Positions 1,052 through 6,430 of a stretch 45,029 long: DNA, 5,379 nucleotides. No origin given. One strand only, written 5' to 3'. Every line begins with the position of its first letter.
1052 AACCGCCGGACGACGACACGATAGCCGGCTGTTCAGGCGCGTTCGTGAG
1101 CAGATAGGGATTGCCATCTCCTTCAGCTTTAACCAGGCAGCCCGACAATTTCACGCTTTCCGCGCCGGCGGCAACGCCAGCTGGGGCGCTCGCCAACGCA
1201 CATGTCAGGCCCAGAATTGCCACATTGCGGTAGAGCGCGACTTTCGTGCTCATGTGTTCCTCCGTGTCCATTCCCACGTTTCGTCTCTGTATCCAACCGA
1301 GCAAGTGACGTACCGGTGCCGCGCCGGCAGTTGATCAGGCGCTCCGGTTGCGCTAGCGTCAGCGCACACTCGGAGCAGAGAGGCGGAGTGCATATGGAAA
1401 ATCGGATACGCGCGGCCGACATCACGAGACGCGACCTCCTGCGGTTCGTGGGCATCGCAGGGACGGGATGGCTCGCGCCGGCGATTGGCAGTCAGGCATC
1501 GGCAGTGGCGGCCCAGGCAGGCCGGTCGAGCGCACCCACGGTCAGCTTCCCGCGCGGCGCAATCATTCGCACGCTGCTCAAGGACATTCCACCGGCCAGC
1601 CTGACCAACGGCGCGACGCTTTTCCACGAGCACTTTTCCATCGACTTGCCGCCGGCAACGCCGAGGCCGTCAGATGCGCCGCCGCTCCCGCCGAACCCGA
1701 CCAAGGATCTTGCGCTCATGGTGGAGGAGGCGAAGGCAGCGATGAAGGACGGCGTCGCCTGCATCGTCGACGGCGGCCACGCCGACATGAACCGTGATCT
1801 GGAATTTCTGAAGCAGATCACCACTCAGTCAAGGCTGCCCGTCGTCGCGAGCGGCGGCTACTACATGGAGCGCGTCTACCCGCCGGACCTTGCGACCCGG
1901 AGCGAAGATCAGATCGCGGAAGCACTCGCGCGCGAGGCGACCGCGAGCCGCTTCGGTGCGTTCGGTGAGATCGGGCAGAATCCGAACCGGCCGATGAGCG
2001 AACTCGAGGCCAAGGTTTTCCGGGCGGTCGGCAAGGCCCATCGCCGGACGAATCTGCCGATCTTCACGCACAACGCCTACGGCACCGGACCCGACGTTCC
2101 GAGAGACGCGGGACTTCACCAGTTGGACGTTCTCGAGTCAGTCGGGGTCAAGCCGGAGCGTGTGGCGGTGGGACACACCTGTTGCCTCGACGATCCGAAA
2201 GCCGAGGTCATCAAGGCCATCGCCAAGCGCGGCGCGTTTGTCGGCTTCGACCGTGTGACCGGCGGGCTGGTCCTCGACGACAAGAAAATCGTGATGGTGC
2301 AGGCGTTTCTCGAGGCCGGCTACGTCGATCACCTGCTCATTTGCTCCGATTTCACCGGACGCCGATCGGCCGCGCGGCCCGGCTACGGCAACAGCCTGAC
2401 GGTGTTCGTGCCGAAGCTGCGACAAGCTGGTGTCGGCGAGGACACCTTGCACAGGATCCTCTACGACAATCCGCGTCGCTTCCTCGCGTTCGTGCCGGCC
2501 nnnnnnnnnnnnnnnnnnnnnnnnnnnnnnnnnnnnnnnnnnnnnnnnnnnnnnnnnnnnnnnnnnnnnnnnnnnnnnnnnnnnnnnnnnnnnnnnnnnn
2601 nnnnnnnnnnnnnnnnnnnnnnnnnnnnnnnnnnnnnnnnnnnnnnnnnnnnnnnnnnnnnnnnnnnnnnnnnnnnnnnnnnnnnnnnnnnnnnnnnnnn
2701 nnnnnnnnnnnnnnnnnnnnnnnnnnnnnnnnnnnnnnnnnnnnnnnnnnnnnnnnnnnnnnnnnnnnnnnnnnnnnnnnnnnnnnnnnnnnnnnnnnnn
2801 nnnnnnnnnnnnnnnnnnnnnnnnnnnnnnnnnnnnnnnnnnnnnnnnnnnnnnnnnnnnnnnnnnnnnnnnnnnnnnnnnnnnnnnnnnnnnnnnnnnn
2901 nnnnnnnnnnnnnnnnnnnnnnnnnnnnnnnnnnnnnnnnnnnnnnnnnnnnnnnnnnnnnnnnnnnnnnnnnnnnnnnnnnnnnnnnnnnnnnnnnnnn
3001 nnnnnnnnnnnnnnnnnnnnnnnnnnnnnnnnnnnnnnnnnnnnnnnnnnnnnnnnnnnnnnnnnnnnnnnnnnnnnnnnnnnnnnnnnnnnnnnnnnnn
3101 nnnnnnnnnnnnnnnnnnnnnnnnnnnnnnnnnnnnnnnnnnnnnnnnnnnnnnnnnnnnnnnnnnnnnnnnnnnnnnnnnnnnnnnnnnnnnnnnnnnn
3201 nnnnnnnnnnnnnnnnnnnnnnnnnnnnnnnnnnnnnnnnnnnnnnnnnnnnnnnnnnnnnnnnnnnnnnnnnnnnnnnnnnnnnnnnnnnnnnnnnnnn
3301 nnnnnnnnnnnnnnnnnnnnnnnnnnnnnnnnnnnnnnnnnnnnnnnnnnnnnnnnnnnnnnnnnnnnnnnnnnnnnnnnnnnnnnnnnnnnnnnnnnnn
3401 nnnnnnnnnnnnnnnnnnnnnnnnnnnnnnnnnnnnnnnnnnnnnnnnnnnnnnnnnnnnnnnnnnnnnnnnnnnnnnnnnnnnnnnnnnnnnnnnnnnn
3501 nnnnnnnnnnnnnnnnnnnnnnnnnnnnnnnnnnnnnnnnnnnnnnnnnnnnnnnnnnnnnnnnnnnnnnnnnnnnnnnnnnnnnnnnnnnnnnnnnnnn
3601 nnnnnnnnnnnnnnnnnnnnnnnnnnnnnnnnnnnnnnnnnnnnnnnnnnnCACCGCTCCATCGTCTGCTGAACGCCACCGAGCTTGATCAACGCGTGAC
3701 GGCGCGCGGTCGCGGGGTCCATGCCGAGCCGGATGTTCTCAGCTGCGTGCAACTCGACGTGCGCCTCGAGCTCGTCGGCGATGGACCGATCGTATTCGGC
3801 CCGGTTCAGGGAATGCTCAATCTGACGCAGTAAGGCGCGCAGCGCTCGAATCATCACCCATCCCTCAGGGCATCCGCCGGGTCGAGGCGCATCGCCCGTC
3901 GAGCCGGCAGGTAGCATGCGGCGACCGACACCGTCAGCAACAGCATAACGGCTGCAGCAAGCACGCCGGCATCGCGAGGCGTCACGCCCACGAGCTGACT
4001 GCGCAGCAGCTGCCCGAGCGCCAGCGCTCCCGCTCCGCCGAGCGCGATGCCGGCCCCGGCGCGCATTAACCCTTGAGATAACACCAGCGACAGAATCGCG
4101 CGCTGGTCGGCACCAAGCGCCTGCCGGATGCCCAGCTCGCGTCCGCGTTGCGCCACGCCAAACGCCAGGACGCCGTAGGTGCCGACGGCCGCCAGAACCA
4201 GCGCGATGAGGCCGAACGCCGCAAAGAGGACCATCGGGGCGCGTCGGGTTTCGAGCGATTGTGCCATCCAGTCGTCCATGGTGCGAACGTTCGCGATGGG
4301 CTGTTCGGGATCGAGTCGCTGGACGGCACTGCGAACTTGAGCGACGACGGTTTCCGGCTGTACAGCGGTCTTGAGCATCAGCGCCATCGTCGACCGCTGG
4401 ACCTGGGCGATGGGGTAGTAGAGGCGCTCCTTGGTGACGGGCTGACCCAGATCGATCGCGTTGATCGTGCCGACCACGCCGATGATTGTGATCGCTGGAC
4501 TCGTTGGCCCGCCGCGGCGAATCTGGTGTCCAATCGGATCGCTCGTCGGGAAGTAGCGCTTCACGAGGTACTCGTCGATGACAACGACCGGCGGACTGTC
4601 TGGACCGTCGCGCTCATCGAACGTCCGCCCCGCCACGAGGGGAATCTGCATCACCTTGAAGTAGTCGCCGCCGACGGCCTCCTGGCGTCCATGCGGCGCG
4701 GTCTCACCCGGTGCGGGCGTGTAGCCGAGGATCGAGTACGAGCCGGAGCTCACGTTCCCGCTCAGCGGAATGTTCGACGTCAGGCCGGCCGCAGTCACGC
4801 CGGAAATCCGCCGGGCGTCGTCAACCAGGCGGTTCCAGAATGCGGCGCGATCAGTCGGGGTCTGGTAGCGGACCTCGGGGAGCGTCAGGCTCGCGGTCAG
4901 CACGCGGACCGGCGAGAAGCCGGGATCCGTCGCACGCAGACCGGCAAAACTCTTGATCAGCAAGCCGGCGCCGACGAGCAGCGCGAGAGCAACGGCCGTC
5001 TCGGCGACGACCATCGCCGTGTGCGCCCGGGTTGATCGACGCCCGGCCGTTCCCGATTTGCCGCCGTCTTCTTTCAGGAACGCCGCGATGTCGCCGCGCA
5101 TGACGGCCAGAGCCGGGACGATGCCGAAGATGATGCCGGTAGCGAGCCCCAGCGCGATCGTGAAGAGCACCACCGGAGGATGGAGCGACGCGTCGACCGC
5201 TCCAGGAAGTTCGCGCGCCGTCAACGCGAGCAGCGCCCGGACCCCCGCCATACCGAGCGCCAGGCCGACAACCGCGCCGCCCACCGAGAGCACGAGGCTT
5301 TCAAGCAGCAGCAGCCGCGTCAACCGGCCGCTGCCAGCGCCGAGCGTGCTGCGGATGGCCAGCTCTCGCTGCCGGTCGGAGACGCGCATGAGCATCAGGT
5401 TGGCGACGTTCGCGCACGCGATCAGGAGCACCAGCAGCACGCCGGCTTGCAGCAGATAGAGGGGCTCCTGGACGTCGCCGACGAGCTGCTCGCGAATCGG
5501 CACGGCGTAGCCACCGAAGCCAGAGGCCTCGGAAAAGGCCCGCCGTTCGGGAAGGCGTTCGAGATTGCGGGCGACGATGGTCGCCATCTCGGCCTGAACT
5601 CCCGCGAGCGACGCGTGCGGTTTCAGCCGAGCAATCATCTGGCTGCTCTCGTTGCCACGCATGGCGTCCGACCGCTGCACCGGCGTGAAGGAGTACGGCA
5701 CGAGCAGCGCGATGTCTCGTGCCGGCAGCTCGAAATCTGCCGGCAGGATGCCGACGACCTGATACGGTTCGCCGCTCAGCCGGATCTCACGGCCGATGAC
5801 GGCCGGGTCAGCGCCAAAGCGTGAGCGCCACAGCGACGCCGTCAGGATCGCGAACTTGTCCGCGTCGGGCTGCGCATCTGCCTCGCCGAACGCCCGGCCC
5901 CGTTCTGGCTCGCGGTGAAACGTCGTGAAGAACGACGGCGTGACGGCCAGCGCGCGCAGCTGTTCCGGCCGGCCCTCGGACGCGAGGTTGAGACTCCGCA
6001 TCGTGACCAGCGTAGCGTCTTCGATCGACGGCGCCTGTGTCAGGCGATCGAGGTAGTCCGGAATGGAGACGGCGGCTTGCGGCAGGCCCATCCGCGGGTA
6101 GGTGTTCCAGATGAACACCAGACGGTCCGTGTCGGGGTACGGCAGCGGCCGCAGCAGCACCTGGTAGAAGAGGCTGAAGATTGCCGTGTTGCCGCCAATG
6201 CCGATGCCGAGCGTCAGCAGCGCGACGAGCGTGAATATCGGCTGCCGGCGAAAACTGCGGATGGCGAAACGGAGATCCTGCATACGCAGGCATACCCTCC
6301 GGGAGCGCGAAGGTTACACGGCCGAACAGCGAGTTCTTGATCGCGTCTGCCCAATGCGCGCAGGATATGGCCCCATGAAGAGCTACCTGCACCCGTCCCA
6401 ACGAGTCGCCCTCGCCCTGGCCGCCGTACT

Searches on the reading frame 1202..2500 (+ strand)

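Call 73: search_protein_families(library=pfam, proteins=[window:1202-2500:+], max_evalue=0.0001)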
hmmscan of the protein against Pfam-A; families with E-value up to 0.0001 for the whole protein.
window:1202-2500:+ (433 aa): 1 family
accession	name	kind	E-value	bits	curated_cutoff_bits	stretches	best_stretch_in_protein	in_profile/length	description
PF02126.24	PTE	-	3.2e-45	155.3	22.4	1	136-428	6-297/298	Phosphotriesterase family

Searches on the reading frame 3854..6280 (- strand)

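Call 73: search_protein_families(library=pfam, proteins=[window:3854-6280:-], max_evalue=0.0001)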
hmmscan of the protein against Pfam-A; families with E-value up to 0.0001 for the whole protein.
window:3854-6280:- (808 aa): 2 families
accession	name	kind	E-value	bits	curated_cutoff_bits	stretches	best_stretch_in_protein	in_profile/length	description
PF12704.14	MacB_PCD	-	1e-42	147.2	27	2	17-234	1-206/207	MacB-like periplasmic core domain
PF02687.27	FtsX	-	6.4e-24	84.7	25.5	2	281-396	4-118/120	FtsX-like permease C-terminal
